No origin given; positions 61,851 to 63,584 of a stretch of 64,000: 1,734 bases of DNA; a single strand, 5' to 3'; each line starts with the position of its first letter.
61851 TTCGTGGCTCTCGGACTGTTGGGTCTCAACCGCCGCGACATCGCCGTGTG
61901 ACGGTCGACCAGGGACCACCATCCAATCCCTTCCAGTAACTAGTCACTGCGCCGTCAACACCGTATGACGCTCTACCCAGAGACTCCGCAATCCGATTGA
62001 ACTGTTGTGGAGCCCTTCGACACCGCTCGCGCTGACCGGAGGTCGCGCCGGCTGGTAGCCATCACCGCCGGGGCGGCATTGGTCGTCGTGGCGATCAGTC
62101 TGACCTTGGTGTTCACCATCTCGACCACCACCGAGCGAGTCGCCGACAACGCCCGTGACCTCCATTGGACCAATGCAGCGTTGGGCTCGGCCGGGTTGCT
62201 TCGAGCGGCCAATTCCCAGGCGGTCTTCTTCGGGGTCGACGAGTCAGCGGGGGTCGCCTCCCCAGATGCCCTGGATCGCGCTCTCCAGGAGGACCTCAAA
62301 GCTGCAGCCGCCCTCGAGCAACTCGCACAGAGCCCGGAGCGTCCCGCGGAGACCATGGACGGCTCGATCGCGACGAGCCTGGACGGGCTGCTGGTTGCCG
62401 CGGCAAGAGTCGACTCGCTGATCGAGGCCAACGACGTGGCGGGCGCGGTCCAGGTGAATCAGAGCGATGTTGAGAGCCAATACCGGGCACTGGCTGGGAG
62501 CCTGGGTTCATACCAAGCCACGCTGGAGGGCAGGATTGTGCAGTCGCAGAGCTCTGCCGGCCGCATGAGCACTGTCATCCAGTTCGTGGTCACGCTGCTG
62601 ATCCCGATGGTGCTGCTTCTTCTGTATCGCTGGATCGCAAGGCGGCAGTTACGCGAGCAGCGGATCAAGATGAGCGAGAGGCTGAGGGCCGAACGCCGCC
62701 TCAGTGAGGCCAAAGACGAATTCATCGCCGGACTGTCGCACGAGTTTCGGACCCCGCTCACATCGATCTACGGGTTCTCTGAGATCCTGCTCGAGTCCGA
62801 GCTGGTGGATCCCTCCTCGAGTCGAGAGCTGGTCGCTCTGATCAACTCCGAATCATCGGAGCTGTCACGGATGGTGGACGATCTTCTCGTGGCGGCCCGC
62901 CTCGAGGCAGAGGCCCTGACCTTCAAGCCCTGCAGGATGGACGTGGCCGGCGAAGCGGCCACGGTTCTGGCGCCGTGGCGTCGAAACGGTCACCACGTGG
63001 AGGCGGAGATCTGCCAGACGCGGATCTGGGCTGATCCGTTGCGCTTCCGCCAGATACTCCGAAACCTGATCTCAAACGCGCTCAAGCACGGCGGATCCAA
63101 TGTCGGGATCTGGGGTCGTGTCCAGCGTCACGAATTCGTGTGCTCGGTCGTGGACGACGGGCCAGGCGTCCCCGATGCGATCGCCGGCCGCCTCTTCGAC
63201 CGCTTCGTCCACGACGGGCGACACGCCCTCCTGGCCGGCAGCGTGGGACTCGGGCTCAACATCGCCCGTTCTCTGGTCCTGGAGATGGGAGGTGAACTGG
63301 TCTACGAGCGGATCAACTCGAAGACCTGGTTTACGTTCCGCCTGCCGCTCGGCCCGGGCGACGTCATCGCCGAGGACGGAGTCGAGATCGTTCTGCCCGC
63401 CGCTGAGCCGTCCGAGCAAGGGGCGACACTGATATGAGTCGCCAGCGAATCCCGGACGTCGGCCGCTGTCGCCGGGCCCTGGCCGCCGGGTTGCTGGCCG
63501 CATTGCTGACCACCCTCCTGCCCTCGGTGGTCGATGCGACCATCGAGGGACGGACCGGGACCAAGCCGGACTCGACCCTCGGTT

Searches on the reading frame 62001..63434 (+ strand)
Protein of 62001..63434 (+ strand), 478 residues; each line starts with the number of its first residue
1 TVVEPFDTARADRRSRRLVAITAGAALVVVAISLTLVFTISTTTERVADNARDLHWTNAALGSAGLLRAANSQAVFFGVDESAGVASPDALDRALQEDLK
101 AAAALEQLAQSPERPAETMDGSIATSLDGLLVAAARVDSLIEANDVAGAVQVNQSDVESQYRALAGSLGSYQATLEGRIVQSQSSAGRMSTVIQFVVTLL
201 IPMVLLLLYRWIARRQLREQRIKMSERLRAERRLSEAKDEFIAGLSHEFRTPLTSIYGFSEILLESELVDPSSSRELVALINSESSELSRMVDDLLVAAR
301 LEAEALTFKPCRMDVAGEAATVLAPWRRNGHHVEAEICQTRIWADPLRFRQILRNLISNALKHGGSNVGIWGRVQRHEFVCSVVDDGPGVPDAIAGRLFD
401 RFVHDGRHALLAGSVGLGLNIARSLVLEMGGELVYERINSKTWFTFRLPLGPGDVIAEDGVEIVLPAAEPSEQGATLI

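Call 23: search_protein_families(library=ncbifam, proteins=[window:62001-63434:+], max_evalue=0.00001)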
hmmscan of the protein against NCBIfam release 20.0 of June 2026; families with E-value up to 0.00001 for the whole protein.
window:62001-63434:+ (478 aa): 63 families (the best 25 are shown)
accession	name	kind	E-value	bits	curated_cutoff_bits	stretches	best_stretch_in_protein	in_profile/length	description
NF046044.1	PnpS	equivalog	8.5e-36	123.8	400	1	215-449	147-390/390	two-component system histidine kinase PnpS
TIGR02966.1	phoR_proteo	equivalog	1.6e-31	109.6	334.2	1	229-434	105-318/333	phosphate regulon sensor histidine kinase PhoR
NF033092.0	HK_WalK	equivalog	4.3e-30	104.9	725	1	232-449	366-593/594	cell wall metabolism sensor histidine kinase WalK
TIGR01386.1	cztS_silS_copS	subfamily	5.4e-28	98.2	292.55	1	239-449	242-457/457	heavy metal sensor histidine kinase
TIGR02956.1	TMAO_torS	equivalog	1.5e-27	96.1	676.5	1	229-455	456-687/967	TMAO reductase system sensor histidine kinase/response regulator TorS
NF008312.0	PRK11100.1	equivalog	1.4e-26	93.4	356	1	238-436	256-459/477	two-component system sensor histidine kinase CreC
NF038297.2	hybrid_HK_HrmK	equivalog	2.9e-24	85.6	725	1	217-455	214-462/607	hybrid histidine kinase/response regulator HrmK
NF008318.0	PRK11107.1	equivalog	7.8e-24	83.8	890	1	234-457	289-525/920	two-component sensor histidine kinase BarA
NF040691.1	MtrAB_MtrB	equivalog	1.1e-23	84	450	1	225-460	258-502/507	MtrAB system histidine kinase MtrB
NF007793.0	PRK10490.1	equivalog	3.7e-23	81.5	1123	1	220-451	648-883/895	two-component system sensor histidine kinase KdpD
NF007898.0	PRK10604.1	equivalog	5.4e-22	78.5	478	1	234-449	208-422/433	two-component system sensor histidine kinase RstB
NF045901.1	HisKinLetSLeg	equivalog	1.5e-21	76.1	1650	1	217-437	272-504/906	two-component system sensor histidine kinase LetS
NF008302.0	PRK11091.1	equivalog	1.8e-21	76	838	1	229-436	271-490/779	aerobic respiration two-component sensor histidine kinase ArcB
NF011874.0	PRK15347.1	equivalog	6.3e-21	74.1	852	1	228-451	389-615/921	two component system sensor kinase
NF041880.1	EPS_EpsF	equivalog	9.5e-21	73.8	900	1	225-436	264-476/492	response regulator EpsF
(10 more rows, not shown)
